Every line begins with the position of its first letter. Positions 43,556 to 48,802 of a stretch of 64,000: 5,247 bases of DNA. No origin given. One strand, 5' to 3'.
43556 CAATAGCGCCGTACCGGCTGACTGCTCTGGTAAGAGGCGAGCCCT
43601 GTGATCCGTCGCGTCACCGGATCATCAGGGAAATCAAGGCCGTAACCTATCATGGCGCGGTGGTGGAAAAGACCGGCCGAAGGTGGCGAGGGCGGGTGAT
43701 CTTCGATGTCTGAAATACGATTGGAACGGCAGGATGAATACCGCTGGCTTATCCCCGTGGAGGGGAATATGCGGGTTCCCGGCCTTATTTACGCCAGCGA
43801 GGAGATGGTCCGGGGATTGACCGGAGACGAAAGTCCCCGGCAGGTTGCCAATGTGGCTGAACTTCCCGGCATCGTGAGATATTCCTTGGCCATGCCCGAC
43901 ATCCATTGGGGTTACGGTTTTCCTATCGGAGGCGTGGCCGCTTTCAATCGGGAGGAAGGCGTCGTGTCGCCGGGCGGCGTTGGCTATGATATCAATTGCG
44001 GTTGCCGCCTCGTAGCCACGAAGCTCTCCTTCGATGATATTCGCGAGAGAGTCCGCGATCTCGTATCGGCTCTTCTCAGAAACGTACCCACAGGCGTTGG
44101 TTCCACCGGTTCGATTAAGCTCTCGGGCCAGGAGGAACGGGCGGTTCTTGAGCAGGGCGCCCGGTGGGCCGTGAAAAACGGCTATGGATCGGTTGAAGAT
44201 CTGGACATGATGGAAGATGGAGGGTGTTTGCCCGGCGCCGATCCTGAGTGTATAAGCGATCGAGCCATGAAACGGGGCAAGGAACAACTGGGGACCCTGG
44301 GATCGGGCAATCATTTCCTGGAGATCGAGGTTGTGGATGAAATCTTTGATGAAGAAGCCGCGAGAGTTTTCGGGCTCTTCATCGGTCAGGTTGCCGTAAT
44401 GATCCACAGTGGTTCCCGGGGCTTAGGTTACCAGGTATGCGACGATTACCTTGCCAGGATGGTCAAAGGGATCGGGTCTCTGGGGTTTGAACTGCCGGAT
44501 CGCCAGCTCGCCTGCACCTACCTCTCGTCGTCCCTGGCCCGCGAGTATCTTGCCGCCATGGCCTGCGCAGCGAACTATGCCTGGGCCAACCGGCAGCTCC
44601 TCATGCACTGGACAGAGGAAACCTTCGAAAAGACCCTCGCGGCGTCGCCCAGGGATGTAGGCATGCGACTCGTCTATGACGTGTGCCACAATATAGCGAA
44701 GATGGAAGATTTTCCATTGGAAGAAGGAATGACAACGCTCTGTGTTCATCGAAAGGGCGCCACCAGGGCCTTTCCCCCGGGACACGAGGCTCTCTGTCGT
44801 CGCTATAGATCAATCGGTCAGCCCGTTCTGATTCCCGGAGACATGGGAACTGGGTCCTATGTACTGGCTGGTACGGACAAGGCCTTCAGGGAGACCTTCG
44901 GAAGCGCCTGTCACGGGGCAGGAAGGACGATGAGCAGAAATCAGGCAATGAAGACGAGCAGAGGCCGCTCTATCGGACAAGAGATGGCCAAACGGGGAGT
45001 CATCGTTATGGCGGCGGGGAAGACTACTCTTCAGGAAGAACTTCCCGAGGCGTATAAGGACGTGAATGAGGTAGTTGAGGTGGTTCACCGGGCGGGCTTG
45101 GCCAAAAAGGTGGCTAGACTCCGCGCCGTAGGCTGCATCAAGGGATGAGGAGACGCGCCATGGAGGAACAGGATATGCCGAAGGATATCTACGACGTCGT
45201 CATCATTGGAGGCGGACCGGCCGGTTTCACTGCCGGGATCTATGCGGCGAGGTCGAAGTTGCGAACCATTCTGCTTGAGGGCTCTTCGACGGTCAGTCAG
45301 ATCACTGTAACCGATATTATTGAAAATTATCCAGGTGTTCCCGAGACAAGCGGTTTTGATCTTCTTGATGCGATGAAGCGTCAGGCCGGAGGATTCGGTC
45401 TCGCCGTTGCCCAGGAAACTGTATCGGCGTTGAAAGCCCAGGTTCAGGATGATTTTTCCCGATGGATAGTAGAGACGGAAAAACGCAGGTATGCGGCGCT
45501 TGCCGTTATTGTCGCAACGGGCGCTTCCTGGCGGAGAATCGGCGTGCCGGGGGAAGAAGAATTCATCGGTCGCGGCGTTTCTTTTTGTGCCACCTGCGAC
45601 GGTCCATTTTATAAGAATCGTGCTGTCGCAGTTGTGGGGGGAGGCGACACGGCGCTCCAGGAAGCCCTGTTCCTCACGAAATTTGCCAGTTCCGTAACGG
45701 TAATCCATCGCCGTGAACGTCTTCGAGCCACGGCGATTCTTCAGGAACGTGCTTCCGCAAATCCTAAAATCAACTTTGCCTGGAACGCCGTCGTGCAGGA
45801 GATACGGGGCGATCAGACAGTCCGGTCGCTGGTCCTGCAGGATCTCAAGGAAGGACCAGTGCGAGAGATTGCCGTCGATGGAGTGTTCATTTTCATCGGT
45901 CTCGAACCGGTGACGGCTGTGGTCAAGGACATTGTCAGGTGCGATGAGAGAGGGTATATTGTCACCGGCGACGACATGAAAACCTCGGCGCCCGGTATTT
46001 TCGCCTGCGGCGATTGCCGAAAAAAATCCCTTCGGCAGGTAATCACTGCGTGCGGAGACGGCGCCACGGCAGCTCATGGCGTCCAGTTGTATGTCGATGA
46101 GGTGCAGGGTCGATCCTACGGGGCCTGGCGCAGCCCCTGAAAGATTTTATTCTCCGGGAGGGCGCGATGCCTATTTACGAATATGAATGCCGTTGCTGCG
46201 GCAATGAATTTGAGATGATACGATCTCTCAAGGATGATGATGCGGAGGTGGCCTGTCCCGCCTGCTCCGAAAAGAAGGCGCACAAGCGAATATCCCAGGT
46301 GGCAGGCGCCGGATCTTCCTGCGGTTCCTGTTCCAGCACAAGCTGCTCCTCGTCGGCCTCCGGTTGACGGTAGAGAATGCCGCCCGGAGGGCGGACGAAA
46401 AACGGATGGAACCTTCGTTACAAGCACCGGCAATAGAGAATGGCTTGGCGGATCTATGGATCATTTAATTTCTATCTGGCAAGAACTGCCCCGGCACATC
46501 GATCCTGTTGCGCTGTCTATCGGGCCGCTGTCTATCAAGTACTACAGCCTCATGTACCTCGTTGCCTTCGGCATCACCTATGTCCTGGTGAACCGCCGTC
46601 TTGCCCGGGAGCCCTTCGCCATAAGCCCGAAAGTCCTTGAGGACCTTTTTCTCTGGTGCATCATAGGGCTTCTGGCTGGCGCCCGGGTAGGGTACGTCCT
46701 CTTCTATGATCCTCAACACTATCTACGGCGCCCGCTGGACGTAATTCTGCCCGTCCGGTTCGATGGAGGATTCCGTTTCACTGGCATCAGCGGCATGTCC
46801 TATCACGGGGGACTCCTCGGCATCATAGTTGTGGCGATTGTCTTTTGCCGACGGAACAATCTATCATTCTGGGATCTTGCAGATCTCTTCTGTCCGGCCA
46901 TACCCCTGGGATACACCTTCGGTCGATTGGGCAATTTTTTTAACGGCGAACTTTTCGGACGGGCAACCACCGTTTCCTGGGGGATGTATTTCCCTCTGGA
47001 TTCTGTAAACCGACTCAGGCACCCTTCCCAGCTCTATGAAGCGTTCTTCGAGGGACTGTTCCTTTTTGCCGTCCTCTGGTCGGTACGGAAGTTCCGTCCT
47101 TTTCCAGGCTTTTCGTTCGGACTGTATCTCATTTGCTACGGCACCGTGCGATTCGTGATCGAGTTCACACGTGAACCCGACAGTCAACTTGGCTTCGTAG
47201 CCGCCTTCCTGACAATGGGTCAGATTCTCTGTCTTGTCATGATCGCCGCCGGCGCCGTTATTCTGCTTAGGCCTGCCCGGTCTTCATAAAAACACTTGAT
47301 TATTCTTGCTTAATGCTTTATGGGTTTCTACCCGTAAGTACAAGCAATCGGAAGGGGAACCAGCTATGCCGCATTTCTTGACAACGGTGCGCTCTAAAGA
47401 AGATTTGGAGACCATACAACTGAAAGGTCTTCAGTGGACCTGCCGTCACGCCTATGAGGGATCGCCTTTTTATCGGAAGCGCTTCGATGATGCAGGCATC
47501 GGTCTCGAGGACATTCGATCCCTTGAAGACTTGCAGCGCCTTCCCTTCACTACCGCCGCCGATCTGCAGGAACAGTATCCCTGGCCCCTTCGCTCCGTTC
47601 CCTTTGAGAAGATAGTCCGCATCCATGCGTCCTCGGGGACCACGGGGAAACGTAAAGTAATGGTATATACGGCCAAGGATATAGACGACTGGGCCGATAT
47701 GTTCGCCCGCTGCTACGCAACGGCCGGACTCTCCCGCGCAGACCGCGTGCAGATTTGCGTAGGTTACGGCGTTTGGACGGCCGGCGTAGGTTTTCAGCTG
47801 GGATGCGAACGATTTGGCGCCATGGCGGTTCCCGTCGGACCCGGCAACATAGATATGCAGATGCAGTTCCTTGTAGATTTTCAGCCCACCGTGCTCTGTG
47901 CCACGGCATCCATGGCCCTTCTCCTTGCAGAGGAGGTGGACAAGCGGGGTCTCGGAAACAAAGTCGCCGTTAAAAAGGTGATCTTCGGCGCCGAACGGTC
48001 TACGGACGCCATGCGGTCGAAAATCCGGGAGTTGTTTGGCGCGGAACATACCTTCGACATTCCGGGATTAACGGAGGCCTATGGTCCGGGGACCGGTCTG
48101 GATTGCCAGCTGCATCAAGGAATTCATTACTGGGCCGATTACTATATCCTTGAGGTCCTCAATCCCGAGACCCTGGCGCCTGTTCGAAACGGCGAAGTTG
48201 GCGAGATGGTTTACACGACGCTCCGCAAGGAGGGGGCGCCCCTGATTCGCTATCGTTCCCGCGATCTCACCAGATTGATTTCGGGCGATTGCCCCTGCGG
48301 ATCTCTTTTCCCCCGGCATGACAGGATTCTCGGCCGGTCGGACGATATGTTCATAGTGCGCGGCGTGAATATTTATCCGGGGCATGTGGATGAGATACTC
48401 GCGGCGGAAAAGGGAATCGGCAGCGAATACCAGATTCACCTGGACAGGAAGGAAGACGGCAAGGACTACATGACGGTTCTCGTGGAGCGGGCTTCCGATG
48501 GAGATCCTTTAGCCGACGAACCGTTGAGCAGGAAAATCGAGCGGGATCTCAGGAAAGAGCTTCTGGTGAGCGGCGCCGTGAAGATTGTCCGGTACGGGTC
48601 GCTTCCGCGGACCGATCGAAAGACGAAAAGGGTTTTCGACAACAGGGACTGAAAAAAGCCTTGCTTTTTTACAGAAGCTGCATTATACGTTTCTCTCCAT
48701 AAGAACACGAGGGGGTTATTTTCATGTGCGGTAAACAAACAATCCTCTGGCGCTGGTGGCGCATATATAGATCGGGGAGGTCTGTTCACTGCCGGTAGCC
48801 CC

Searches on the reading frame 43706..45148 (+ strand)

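Call 6: search_protein_families(library=pfam, proteins=[window:43706-45148:+])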
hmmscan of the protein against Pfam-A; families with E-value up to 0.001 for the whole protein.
window:43706-45148:+ (480 aa): 1 family
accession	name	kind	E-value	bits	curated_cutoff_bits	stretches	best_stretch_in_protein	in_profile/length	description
PF01139.22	RtcB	-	4e-175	583.5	27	1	46-480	1-426/426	tRNA-splicing ligase RtcB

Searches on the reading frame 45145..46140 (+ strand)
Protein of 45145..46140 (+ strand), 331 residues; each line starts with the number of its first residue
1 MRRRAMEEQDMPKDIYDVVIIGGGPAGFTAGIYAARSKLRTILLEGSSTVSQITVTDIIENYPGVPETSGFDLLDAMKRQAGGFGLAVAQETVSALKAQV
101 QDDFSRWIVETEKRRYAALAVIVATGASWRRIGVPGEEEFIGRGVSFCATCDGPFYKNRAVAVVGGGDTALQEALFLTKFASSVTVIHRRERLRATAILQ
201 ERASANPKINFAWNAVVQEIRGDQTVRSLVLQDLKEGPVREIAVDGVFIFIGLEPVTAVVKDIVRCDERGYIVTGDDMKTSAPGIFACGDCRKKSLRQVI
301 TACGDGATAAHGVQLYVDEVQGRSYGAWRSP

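Call 6: search_protein_families(library=pfam, proteins=[window:45145-46140:+])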
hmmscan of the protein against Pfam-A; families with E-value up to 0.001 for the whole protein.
window:45145-46140:+ (331 aa): 11 families
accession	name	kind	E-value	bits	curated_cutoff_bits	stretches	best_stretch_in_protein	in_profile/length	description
PF07992.20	Pyr_redox_2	-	8.5e-56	189.9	26.1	1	16-306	1-291/291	Pyridine nucleotide-disulphide oxidoreductase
PF13738.12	Pyr_redox_3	-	3.7e-20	72.8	30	1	99-289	106-305/305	Pyridine nucleotide-disulphide oxidoreductase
PF00070.33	Pyr_redox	-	9.3e-19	68.2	22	1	161-232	2-80/82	Pyridine nucleotide-disulphide oxidoreductase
PF03486.20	HI0933_like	-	9e-08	32.3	50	1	17-50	2-35/244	HI0933-like protein Rossmann domain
PF12831.13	FAD_oxidored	-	1.6e-06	28.2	27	1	17-48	1-32/416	FAD dependent oxidoreductase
PF01134.28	GIDA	-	2.5e-06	27.2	22.1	1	17-47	1-29/391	Glucose inhibited division protein A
PF01266.30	DAO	-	9.4e-06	25.8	27.9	0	17-48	1-32/353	FAD dependent oxidoreductase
PF00890.30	FAD_binding_2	-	2.8e-05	23.9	20.4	1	17-49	1-33/414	FAD binding domain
PF01946.23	Thi4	-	2.9e-05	23.9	26.2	1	15-47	17-50/235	Thi4 family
PF01494.25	FAD_binding_3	-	0.00029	20.6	22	0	16-51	2-37/349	FAD binding domain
PF13450.12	NAD_binding_8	-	0.00034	21.3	21.9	0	20-48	1-29/68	NAD(P)-binding Rossmann-like domain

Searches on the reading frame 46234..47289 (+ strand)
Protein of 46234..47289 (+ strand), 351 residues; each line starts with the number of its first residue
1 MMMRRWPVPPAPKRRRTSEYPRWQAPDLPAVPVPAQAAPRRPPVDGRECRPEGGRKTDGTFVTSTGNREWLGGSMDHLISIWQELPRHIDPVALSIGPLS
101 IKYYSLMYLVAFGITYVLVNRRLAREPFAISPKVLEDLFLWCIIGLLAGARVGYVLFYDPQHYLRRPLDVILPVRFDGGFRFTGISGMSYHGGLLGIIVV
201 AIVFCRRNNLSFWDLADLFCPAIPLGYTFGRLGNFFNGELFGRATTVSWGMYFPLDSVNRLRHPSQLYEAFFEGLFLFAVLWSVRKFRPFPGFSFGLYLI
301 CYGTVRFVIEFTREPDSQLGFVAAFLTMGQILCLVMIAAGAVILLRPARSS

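Call 6: search_protein_families(library=pfam, proteins=[window:46234-47289:+])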
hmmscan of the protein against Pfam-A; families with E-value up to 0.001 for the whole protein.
window:46234-47289:+ (351 aa): 1 family
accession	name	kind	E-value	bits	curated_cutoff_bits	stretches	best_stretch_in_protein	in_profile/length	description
PF01790.23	LGT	-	3.9e-71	239.6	24.9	1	91-345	1-239/240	Prolipoprotein diacylglyceryl transferase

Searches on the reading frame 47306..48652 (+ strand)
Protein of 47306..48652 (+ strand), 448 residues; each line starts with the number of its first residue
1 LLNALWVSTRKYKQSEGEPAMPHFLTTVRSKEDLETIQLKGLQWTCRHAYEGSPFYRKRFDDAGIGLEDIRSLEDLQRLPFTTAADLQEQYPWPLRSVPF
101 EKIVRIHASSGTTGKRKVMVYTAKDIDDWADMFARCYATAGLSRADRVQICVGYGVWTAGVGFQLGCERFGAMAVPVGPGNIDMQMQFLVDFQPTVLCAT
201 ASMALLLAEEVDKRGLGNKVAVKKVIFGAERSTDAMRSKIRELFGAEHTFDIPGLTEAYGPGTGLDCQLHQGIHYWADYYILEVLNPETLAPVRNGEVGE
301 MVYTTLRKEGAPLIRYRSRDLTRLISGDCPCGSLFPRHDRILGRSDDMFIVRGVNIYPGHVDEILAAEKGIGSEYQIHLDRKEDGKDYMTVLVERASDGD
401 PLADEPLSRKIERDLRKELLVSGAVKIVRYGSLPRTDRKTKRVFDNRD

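Call 6: search_protein_families(library=pfam, proteins=[window:47306-48652:+])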
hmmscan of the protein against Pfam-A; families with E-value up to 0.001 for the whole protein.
window:47306-48652:+ (448 aa): 2 families
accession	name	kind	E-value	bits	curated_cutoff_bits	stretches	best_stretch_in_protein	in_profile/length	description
PF14535.12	AMP-binding_C_2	-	4.5e-23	81.8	25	1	353-447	1-96/96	AMP-binding enzyme C-terminal domain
PF00501.34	AMP-binding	-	1.6e-12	47.4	29.9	1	101-303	162-374/384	AMP-binding enzyme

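Call 36: search_protein_families(library=ncbifam, proteins=[window:47306-48652:+])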
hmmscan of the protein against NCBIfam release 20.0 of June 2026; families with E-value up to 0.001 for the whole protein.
window:47306-48652:+ (448 aa): 22 families
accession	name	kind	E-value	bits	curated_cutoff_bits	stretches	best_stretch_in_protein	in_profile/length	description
TIGR02155.1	PA_CoA_ligase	equivalog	3.6e-117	391.4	646.3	1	30-447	4-422/422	phenylacetate--CoA ligase PaaK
NF041878.1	paak_haloarch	equivalog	1.4e-114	383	700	1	29-447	8-427/427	phenylacetate--CoA ligase PaaK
NF045666.1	DVU1553_fam_AMP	equivalog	1.1e-58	198.9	300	1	28-344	17-330/331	DVU_1553 family AMP-dependent CoA ligase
NF053551.1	FlxY_rubin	equivalog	1.1e-55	189.1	520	1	28-445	3-422/424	flexirubin biosynthesis putative acyl-CoA ligase FlxY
TIGR03335.1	F390_ftsA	equivalog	2.6e-42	145.1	458.7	1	31-396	11-383/445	coenzyme F390 synthetase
NF041217.1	BagE_FevW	exception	6.3e-35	120.9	800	1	31-433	10-392/424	bagremycin/ferroverdin synthetase BagE/FevW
TIGR02304.1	aden_form_hyp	equivalog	1.9e-12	46.9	251.9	1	106-352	104-333/430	F390 synthetase-related protein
NF005801.1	PRK07656.1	equivalog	2e-07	30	657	1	340-372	398-430/500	FadD3 family acyl-CoA ligase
NF005850.0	PRK07768.1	subfamily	2e-07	29.6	572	1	341-437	432-530/545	long-chain-fatty-acid--CoA ligase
NF006624.1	PRK09192.1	subfamily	4.2e-07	28.7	600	1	341-437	452-547/567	fatty acyl-AMP ligase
NF005702.0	PRK07514.1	subfamily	2e-06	26.4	558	0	340-397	395-452/506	malonyl-CoA synthase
NF041596.1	fum_diaprop_lig_DdaG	equivalog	2.5e-06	26.7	700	1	72-366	27-314/390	fumarate--(S)-2,3-diaminopropanoate ligase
NF053567.1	HBDA_AROS1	equivalog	3.5e-06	25.7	1000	0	104-212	174-281/523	3-hydroxybenzoate--CoA ligase HbdA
NF004808.0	PRK06155.1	equivalog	3.2e-05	22.4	722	1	120-207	46-132/542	ATP-dependent acyl-CoA ligase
TIGR01733.1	AA-adenyl-dom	subfamily_domain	3.5e-05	22.8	317.4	0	109-259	128-274/409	amino acid adenylation domain-containing protein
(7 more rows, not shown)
